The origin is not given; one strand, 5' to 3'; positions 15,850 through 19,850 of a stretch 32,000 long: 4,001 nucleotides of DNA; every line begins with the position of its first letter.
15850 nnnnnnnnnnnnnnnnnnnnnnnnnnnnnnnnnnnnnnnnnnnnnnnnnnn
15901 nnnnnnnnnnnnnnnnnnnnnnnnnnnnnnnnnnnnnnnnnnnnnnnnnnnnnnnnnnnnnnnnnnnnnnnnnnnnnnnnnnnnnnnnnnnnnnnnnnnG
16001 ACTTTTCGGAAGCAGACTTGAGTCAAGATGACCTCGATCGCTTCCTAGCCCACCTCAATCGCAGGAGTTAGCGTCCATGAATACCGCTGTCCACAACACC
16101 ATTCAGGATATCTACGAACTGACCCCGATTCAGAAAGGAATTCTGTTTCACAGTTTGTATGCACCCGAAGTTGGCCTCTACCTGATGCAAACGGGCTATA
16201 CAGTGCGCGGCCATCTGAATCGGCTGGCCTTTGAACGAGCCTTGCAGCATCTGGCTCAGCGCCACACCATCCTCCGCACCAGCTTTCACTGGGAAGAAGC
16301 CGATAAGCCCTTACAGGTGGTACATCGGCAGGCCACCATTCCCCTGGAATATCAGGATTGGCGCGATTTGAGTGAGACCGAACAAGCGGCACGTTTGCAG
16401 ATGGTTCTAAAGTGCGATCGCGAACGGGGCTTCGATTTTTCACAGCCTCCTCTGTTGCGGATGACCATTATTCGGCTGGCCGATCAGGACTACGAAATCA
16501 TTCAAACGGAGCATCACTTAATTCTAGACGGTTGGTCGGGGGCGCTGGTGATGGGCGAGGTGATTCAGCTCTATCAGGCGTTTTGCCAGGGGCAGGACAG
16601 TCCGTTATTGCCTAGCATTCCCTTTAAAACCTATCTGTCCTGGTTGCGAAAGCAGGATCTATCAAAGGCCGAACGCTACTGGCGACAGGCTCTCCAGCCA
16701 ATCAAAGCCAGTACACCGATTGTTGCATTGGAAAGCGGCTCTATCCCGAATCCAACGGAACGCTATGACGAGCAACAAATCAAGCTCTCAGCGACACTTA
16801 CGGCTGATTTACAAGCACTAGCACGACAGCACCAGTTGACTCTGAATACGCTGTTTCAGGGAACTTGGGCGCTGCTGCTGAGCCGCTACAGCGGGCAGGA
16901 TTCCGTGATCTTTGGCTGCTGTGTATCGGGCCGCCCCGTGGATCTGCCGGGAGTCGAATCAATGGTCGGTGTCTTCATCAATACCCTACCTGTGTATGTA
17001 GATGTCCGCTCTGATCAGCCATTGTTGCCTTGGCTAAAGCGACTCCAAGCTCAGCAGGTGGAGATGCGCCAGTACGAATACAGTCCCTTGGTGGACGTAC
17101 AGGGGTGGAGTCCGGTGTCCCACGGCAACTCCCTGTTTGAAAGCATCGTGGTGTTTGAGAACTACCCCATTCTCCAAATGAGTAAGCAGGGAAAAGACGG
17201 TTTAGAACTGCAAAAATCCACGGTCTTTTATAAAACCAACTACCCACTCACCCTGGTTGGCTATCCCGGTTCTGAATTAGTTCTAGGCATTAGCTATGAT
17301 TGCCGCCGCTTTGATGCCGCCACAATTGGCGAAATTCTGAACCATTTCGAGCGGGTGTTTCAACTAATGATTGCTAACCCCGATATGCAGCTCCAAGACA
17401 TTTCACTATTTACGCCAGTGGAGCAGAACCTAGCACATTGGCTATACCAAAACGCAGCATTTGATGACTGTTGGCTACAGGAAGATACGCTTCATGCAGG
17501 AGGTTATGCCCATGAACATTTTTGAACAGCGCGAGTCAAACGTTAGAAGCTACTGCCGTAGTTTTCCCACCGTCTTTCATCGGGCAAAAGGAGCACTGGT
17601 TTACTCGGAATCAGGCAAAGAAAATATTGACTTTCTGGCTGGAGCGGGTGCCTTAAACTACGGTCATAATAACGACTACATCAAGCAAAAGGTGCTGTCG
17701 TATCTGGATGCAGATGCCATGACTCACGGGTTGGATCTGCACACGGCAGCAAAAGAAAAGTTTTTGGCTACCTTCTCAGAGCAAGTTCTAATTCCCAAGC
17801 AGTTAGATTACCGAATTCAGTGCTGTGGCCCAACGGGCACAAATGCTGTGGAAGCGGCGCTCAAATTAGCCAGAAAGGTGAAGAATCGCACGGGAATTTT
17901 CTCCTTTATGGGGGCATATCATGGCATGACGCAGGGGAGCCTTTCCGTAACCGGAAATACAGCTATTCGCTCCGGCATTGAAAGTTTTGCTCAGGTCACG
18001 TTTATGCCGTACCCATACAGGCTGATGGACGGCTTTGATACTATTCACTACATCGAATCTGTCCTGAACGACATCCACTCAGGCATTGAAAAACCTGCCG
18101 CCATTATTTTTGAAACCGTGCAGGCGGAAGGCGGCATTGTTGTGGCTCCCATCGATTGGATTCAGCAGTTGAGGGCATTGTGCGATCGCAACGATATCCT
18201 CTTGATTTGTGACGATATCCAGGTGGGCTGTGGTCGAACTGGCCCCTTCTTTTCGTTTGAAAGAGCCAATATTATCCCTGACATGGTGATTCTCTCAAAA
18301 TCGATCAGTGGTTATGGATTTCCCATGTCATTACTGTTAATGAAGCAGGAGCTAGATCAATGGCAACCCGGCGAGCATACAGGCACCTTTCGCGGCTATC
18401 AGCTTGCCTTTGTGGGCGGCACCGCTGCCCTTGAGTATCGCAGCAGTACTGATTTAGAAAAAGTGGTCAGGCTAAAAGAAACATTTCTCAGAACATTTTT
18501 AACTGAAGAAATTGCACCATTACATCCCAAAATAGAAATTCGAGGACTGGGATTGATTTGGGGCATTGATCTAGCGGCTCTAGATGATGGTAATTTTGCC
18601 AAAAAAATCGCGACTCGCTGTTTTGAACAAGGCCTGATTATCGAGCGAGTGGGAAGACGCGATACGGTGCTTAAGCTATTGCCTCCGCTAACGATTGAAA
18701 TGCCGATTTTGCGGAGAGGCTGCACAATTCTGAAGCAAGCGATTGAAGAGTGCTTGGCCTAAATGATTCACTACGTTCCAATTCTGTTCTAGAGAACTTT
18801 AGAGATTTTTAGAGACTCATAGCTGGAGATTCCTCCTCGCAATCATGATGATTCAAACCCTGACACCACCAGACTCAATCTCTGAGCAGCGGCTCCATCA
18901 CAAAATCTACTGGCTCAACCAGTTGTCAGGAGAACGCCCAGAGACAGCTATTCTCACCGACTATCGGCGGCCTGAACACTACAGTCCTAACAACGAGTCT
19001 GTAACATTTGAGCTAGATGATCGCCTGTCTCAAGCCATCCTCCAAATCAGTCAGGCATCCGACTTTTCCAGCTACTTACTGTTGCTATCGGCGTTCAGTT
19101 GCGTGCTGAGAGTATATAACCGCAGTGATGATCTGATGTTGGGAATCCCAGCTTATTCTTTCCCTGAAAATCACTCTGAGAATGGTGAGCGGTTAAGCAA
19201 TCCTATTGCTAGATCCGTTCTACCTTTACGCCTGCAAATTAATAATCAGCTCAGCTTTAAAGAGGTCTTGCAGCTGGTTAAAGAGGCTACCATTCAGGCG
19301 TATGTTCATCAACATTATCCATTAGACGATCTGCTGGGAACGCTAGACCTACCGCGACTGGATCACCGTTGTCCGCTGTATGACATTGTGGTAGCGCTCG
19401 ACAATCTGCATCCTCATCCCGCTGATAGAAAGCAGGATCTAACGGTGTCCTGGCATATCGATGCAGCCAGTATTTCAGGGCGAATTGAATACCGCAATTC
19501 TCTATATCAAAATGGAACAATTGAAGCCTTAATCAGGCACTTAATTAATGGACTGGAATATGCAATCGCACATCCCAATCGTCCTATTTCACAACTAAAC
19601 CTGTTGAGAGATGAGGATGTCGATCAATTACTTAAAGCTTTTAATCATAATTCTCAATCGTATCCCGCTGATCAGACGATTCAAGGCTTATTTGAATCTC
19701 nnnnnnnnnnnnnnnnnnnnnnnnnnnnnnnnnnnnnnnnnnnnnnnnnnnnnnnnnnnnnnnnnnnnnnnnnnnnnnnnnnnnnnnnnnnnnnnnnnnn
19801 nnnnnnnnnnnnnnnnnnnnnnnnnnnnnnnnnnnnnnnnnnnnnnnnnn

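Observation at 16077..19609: Split Dab module: complete stand-alone C, then the Dab-supply gene, then an NRPS that begins with half a C domain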

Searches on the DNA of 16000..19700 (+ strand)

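Call 13: search_dna_similar(query=window:16000-19700:+, collection=plasmids, mode=near, max_rows=10)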
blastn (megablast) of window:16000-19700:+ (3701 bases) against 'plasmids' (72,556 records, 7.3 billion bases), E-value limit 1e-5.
No match.
